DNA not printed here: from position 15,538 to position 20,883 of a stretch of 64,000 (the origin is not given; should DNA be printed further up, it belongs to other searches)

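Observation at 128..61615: Proteome-wide DGY (Asp-Gly-Tyr) tag restricted to a subset of virion proteins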

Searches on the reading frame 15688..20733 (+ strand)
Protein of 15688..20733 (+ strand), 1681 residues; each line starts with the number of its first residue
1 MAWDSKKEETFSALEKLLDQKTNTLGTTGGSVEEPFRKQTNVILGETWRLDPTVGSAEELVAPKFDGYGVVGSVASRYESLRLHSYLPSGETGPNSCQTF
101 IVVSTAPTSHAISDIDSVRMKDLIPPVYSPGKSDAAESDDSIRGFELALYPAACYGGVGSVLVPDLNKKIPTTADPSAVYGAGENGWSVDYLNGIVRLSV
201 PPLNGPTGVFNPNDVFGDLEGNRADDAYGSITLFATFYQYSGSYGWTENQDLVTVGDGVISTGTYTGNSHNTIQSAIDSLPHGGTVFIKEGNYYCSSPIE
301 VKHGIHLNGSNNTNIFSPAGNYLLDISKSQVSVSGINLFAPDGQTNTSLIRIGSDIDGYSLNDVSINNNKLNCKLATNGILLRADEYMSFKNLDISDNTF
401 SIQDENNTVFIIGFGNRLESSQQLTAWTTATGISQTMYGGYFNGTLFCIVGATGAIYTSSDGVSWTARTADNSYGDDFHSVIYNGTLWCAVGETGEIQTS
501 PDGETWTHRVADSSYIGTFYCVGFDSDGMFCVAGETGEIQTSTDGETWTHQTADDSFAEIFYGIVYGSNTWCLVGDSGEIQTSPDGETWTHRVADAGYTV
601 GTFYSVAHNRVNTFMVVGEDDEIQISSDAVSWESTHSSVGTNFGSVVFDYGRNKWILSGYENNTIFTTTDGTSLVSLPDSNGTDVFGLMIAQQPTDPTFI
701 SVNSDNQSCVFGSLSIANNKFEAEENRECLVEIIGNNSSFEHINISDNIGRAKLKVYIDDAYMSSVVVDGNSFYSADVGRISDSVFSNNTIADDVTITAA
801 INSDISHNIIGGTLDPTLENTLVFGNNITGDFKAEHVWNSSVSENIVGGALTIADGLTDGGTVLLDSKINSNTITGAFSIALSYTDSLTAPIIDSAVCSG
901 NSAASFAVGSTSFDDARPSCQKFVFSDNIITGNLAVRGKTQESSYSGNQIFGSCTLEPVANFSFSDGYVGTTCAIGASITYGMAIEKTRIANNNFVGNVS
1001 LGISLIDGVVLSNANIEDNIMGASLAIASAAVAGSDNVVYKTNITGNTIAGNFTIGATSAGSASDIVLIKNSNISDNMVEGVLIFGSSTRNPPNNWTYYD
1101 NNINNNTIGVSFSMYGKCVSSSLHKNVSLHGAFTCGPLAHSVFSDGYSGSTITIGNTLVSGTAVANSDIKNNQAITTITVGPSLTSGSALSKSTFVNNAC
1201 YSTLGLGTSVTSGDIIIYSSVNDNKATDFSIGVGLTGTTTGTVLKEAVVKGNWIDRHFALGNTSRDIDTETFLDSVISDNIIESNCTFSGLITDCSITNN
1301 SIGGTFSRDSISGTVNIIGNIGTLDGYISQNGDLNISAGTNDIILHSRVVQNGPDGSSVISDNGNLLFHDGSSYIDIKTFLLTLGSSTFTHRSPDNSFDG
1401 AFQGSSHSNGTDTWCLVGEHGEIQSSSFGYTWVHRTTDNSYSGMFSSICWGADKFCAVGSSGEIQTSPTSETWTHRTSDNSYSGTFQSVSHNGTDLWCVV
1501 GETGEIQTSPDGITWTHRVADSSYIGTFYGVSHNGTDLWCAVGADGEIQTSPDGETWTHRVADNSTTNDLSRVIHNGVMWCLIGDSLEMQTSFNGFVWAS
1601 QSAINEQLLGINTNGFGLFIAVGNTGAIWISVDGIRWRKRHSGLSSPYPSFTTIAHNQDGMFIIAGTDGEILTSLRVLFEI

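Call 9: search_protein_families(library=phrogs, proteins=[window:15688-20733:+])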
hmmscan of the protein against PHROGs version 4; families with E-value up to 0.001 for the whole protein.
window:15688-20733:+ (1681 aa): 1 family
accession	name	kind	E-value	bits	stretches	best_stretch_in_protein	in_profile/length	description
phrog_22032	-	unknown function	7.3e-05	23.9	0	493-511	10-28/68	-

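Call 21: search_protein_families(library=pfam, max_evalue=0.1, proteins=[window:15688-20733:+])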
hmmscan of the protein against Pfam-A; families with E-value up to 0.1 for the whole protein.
window:15688-20733:+ (1681 aa): 1 family
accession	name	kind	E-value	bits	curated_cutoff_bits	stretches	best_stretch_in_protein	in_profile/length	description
PF23384.1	DUF7098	-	0.088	13.3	27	0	1494-1507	42-55/81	Family of unknown function (DUF7098)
